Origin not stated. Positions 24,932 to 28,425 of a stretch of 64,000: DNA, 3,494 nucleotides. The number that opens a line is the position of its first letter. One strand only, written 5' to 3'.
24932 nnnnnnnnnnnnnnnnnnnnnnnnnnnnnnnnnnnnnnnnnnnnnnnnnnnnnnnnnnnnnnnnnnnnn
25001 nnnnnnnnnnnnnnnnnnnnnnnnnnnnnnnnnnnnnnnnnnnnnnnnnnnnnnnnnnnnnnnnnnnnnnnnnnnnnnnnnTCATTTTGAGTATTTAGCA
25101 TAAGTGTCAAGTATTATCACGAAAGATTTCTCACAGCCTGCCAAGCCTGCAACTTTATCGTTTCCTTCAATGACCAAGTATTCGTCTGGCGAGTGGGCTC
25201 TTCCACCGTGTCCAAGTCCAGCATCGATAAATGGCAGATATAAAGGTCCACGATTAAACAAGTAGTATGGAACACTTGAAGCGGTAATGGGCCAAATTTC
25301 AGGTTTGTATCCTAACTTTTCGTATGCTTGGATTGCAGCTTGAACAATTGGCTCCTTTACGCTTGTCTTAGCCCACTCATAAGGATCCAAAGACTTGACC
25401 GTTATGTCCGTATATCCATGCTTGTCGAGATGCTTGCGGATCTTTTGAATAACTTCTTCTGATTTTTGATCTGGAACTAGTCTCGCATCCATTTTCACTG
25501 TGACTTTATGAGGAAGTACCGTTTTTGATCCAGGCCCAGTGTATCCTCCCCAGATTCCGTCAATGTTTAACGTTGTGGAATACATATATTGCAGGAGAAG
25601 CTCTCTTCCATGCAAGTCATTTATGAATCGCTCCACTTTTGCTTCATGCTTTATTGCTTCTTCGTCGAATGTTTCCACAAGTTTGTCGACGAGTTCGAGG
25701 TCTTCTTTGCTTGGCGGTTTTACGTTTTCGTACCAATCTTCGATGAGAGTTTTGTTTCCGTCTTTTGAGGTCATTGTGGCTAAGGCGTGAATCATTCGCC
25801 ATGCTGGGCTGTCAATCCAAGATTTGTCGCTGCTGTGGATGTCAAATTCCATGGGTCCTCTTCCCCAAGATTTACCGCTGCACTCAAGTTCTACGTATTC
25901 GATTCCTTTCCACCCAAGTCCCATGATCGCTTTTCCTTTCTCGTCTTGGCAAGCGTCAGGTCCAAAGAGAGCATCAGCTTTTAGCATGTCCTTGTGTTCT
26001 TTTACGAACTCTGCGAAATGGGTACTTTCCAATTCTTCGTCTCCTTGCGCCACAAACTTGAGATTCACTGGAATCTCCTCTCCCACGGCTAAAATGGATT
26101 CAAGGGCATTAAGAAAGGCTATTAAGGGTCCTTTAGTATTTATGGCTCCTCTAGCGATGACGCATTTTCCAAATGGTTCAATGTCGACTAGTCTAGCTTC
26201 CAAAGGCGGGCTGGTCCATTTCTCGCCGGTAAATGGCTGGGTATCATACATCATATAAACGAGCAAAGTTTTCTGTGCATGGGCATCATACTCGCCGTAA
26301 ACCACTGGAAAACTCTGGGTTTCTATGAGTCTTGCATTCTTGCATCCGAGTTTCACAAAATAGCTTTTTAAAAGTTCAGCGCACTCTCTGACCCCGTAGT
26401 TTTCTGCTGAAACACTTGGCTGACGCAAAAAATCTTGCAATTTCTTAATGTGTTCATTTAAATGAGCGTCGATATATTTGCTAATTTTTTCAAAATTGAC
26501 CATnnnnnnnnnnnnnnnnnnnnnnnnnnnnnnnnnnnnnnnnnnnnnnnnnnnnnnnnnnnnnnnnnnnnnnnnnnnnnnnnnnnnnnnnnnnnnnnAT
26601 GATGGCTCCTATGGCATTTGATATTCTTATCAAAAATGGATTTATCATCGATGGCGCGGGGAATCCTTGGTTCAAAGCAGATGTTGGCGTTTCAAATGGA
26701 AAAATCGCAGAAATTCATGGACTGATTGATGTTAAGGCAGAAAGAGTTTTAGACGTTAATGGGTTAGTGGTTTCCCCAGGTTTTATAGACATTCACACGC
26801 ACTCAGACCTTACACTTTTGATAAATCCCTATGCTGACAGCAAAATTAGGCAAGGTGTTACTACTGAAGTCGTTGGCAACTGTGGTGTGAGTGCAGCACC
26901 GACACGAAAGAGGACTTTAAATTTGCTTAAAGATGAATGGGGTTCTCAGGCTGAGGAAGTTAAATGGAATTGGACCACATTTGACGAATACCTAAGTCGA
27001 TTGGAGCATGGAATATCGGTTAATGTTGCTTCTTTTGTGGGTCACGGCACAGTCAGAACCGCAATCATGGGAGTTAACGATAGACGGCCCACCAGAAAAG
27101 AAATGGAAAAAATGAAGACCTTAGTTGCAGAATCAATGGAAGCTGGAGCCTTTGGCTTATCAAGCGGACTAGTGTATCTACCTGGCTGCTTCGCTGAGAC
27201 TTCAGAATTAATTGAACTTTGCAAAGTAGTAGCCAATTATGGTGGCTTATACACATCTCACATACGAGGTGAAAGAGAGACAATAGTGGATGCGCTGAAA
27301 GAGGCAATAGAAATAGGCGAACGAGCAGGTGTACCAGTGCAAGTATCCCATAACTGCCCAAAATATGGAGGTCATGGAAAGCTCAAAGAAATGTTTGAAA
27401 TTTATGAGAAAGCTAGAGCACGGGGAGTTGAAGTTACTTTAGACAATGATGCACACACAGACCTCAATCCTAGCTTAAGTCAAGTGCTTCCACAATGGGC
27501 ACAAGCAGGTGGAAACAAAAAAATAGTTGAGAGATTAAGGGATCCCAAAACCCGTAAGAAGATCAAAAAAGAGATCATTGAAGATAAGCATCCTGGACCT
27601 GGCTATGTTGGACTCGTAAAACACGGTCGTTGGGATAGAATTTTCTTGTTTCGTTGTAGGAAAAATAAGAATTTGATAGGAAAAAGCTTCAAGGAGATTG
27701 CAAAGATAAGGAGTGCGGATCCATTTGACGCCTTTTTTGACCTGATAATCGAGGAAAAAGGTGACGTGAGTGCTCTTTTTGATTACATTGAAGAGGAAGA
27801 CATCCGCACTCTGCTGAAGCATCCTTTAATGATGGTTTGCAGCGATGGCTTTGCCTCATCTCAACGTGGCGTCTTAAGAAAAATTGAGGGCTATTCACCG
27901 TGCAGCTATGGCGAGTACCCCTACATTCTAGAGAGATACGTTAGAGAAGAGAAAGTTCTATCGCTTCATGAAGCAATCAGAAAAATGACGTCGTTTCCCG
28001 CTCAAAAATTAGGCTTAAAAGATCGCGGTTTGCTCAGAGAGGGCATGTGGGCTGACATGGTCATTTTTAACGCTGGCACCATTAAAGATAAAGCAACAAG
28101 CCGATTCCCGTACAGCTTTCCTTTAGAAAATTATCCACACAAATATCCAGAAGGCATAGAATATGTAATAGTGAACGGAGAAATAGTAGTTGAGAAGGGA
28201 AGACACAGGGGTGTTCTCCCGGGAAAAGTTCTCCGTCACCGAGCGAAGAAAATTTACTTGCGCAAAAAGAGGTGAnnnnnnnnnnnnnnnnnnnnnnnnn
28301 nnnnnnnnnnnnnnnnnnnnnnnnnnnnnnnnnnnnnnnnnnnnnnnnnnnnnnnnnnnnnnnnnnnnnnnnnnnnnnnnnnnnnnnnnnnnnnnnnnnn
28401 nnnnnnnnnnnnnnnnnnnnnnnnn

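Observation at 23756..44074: Accessory island of about 20 kb joining a corrinoid methyl-transfer module to peptide uptake and amino-acid-derivative catabolism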

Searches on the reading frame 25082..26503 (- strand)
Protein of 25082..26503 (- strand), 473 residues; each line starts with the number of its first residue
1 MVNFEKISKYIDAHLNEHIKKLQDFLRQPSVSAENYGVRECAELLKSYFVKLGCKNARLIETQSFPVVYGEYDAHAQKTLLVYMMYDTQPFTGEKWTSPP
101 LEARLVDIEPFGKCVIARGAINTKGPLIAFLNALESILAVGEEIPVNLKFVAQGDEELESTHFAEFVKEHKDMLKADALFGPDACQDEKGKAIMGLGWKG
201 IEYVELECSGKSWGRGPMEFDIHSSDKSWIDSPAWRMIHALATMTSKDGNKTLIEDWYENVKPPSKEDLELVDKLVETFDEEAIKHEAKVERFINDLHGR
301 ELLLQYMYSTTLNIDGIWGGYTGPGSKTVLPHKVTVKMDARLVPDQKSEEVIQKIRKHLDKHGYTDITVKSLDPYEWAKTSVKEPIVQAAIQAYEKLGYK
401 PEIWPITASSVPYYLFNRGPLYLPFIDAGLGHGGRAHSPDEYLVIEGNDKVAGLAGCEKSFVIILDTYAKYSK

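Call 3: search_protein_families(library=pfam, proteins=[window:25082-26503:-])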
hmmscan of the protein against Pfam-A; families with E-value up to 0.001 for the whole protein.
window:25082-26503:- (473 aa): 2 families
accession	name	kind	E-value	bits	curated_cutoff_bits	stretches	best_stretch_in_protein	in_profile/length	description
PF01546.33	Peptidase_M20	-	2.9e-16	60.4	24.6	1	86-445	6-190/206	Peptidase family M20/M25/M40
PF07687.19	M20_dimer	-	5.2e-13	49.3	21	1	222-364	18-104/107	Peptidase dimerisation domain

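Call 26: search_protein_families(library=ncbifam, proteins=[window:25082-26503:-], max_evalue=0.00001)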
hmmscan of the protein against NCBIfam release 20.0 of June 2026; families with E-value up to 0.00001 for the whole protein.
window:25082-26503:- (473 aa): 23 families
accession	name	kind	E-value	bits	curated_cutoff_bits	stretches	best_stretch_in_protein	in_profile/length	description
NF005034.0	PRK06446.1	subfamily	1.5e-78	264.5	369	1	17-446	3-417/436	hypothetical protein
NF006053.0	PRK08201.1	equivalog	3.1e-70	237.3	441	1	5-450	3-441/458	dipeptidase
NF006579.0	PRK09104.1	subfamily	8.1e-51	173.4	327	1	3-443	5-443/465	hypothetical protein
NF005914.0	PRK07907.1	subfamily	9e-28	97.3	300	1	4-396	6-385/456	hypothetical protein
NF006399.0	PRK08651.1-2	equivalog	3.8e-25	88.7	381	2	19-212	7-190/405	succinyl-diaminopimelate desuccinylase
NF005478.0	PRK07079.1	subfamily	1.5e-23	83.5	330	1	63-444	70-436/469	hypothetical protein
TIGR01910.1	DapE-ArgE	subfamily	1.8e-17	63.6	217.6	2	20-185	2-166/373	ArgE/DapE family deacylase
NF010589.0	PRK13983.1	equivalog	1.4e-13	50.6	333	1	5-211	3-215/409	M20 family metallo-hydrolase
NF009557.0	PRK13009.1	equivalog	8.4e-12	44.9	284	1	17-192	4-173/377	succinyl-diaminopimelate desuccinylase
NF006400.0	PRK08651.1-3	equivalog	2.1e-09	36.7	374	1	319-449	262-393/410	succinyl-diaminopimelate desuccinylase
NF005913.0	PRK07906.1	subfamily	2.5e-09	36.3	382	0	37-173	39-173/442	hypothetical protein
NF006326.0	PRK08554.1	equivalog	4.6e-09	35.6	354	0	35-161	31-148/446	peptidase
NF001747.0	PRK00466.1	equivalog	7.1e-09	34.9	288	0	327-403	215-286/346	N-acetyl-lysine deacetylase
NF009555.0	PRK13004.1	equivalog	1.1e-08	34.5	321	0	324-447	244-380/399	YgeY family selenium metabolism-linked hydrolase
TIGR01880.1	Ac-peptdase-euk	subfamily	2.9e-08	32.8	338.6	1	16-164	10-155/401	N-acyl-aliphatic-L-amino acid amidohydrolase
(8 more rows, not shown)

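Call 37: search_solved_structures(query=window:25082-26503:-, max_evalue=0.001)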
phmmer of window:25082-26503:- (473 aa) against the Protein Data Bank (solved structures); distinct sequences matched with E-value up to 0.001: 9.
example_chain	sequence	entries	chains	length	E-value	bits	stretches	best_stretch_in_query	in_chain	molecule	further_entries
4mmo_A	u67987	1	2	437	2.1e-59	204.8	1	16-447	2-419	Sso-CP2 metallo-carboxypetidase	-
2pok_A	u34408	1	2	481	1.1e-45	159.5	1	5-443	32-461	Peptidase, M20/M25/M40 family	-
2zof_A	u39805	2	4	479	1.7e-28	102.9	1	6-362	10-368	Cytosolic non-specific dipeptidase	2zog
3dlj_A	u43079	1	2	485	9.7e-28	100.4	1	4-360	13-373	Beta-Ala-His dipeptidase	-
4ruh_A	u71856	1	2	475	5.4e-27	97.9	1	7-361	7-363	Cytosolic non-specific dipeptidase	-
4g1p_A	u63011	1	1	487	3.2e-22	82.2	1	66-361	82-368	Cys-Gly metallodipeptidase DUG1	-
5vo3_A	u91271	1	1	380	1e-05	27.8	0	19-158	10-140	Succinyl-diaminopimelate desuccinylase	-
3ic1_A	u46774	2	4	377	1.3e-05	27.4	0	20-158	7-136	Succinyl-diaminopimelate desuccinylase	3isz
7lgp_A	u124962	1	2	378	0.00032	22.8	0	21-160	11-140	Succinyl-diaminopimelate desuccinylase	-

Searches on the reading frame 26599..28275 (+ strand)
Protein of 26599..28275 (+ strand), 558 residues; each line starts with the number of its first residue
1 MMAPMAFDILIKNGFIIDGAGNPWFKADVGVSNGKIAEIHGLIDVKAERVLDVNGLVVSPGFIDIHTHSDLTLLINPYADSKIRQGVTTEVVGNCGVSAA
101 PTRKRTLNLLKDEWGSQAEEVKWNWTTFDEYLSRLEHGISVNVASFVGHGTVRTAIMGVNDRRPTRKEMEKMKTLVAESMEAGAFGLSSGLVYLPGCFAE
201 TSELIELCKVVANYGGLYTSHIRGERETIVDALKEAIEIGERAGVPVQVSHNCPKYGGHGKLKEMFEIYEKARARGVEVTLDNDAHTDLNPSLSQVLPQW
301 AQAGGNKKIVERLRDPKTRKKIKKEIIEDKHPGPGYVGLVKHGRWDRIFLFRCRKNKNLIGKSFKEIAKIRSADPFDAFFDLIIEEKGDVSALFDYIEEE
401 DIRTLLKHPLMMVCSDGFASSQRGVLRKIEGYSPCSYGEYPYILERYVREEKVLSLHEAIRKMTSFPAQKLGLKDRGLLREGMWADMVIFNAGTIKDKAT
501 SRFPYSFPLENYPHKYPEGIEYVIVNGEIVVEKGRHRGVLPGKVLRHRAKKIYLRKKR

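Call 3: search_protein_families(library=pfam, proteins=[window:26599-28275:+])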
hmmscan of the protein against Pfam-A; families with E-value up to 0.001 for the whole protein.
window:26599-28275:+ (558 aa): 2 families
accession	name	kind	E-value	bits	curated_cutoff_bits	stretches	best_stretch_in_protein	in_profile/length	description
PF07969.17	Amidohydro_3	-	9e-29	101.7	29.7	2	49-259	1-207/472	Amidohydrolase family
PF01979.26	Amidohydro_1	-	6.3e-11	42.5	25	1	411-530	245-345/345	Amidohydrolase family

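Call 26: search_protein_families(library=ncbifam, proteins=[window:26599-28275:+], max_evalue=0.00001)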
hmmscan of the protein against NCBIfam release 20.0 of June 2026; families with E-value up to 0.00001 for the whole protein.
window:26599-28275:+ (558 aa): 47 families (the best 25 are shown)
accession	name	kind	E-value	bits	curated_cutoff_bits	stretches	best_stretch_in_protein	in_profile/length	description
NF006560.0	PRK09061.1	subfamily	2.4e-48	164.7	340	2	5-282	24-288/517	amidohydrolase family protein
NF006689.0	PRK09237.1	equivalog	2.8e-20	72.3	371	1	6-98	2-98/383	amidohydrolase/deacetylase family metallohydrolase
NF004839.0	PRK06189.1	equivalog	5.9e-19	68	631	1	5-69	1-63/451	allantoinase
NF006839.0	PRK09357.1-4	equivalog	9.7e-18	64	576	1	9-68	2-61/422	dihydroorotase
TIGR00857.1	pyrC_multi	subfamily_domain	3.6e-15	55.9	279.05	2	26-69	5-48/412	dihydroorotase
NF009060.0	PRK12394.1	equivalog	3.7e-15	55.6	442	1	5-91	1-89/381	metallo-dependent hydrolase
NF006845.0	PRK09357.2-6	equivalog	8.2e-15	54.4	728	1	8-68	2-63/428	dihydroorotase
NF006688.0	PRK09236.1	equivalog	1e-14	54.2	535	1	450-546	344-441/444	dihydroorotase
NF006252.0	PRK08393.1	equivalog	1.2e-14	54.2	617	1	8-74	2-68/424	N-ethylammeline chlorohydrolase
NF006844.0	PRK09357.2-5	equivalog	1.5e-14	53.8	701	1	8-68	3-63/422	dihydroorotase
TIGR03583.1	EF_0837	hypoth_equivalog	1.2e-13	50.8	432.15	1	8-96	2-89/365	amidohydrolase/deacetylase family metallohydrolase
TIGR03178.1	allantoinase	equivalog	6.5e-13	48.3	357.85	1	8-68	1-59/441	allantoinase AllB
NF006056.0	PRK08204.1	subfamily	8.1e-13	47.9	391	1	9-102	5-99/449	hypothetical protein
TIGR01178.1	ade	equivalog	1.7e-12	46.6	472.5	1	8-91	1-82/552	adenine deaminase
TIGR03121.1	one_C_dehyd_A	equivalog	1.8e-12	46.3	392.75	0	452-545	428-512/556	formylmethanofuran dehydrogenase subunit A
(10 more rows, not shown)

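Call 36: search_solved_structures(query=window:26599-28275:+, max_evalue=0.001)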
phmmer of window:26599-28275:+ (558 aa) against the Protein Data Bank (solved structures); distinct sequences matched with E-value up to 0.001: 39.
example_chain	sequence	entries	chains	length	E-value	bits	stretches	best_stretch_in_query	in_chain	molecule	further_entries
1m7j_A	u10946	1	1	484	4.1e-69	236.8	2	6-282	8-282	D-aminoacylase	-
1rjp_A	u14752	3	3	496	4.5e-69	236.6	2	6-282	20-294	D-aminoacylase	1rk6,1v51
1rjq_A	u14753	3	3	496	5.3e-68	233.1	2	6-282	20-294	D-aminoacylase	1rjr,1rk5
1v4y_A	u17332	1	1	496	1.1e-67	232.1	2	6-282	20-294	D-aminoacylase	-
3gip_A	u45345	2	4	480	2e-67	231.2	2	7-284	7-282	N-acyl-D-glutamate deacylase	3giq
9g5m_A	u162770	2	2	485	4.8e-66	226.7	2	6-274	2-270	Amidohydrolase family protein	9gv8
9kb1_A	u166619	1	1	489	1.9e-52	181.8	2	7-267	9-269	PpOngB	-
9kb3_A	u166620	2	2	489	2.1e-51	178.3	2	7-267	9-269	Carbohydrate de-N-acetylated protein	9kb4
1nfg_A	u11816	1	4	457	5.2e-11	45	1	8-82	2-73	D-hydantoinase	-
6gde_A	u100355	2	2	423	7.5e-11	44.5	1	8-68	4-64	Dihydroorotase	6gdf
3d6n_A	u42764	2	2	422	8.2e-11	44.3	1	8-68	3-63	Dihydroorotase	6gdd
1xrf_A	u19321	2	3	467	9.3e-11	44.2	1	8-68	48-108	Dihydroorotase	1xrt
4bjh_A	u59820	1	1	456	9.3e-11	44.2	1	8-68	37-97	DIHYDROOROTASE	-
3nqb_A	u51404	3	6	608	3.4e-10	42.3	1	5-91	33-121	Adenine deaminase 2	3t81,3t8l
1gkr_A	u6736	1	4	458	1.2e-09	40.5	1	7-79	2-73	NON-ATP DEPENDENT L-SELECTIVE HYDANTOINASE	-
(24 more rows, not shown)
